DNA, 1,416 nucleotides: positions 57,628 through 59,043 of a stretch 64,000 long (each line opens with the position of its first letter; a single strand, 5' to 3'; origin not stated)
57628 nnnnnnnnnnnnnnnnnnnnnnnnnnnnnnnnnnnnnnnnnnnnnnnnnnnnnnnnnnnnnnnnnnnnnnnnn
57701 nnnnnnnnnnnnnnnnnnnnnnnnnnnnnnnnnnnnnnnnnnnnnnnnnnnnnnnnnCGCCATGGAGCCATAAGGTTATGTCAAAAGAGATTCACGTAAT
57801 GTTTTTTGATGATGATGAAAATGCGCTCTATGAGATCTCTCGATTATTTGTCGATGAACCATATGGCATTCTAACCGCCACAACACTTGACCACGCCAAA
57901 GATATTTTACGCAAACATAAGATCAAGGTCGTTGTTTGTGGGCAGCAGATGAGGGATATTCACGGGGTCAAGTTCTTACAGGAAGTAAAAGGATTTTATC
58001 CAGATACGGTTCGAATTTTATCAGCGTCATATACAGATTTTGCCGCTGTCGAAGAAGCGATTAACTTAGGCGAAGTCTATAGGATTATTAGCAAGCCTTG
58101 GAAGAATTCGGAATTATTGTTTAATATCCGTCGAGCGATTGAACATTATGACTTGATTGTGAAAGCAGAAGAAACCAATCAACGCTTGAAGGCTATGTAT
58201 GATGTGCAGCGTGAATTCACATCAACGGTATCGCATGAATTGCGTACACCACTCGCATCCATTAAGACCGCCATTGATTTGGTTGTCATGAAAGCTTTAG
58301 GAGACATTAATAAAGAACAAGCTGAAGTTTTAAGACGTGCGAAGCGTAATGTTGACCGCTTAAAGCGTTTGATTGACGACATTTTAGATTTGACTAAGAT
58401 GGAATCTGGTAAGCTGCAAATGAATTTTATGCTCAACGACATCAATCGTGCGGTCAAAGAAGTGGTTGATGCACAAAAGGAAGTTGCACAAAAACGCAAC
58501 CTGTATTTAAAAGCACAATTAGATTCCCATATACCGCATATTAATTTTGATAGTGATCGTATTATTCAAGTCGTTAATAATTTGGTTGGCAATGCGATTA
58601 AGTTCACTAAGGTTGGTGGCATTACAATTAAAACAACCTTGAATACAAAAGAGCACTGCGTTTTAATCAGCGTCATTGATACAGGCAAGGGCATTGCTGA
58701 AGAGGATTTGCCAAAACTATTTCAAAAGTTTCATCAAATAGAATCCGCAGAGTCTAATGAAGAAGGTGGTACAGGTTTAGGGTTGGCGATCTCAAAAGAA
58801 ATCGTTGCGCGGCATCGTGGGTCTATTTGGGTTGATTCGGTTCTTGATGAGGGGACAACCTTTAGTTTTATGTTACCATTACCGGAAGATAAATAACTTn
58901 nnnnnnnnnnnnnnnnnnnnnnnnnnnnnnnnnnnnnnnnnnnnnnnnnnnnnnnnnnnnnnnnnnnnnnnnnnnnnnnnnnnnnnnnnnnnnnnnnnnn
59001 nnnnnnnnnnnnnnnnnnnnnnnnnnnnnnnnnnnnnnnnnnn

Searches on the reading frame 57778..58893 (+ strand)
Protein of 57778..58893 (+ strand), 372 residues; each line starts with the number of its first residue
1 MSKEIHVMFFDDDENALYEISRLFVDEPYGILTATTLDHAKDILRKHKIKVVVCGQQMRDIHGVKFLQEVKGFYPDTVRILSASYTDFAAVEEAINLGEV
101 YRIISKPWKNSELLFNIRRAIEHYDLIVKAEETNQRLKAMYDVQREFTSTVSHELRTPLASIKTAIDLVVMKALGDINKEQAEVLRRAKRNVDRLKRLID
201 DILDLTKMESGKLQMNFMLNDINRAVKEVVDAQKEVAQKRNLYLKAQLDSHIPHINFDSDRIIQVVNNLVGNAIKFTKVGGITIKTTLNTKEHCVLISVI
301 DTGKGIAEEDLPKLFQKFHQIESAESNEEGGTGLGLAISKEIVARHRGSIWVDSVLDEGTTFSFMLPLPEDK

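Call 10: search_protein_families(library=pfam, proteins=[window:57778-58893:+], max_evalue=0.0001)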
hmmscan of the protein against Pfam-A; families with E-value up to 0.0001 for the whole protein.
window:57778-58893:+ (372 aa): 3 families
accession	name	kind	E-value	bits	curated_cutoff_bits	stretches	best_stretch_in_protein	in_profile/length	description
PF02518.31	HATPase_c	-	4.8e-31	107.9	26.4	1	258-369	2-110/111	Histidine kinase-, DNA gyrase B-, and HSP90-like ATPase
PF00512.31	HisKA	-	1.4e-18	67.1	26.9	1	144-211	2-66/66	His Kinase A (phospho-acceptor) domain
PF00072.30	Response_reg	-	4.3e-11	43.4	30.2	1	7-114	1-107/111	Response regulator receiver domain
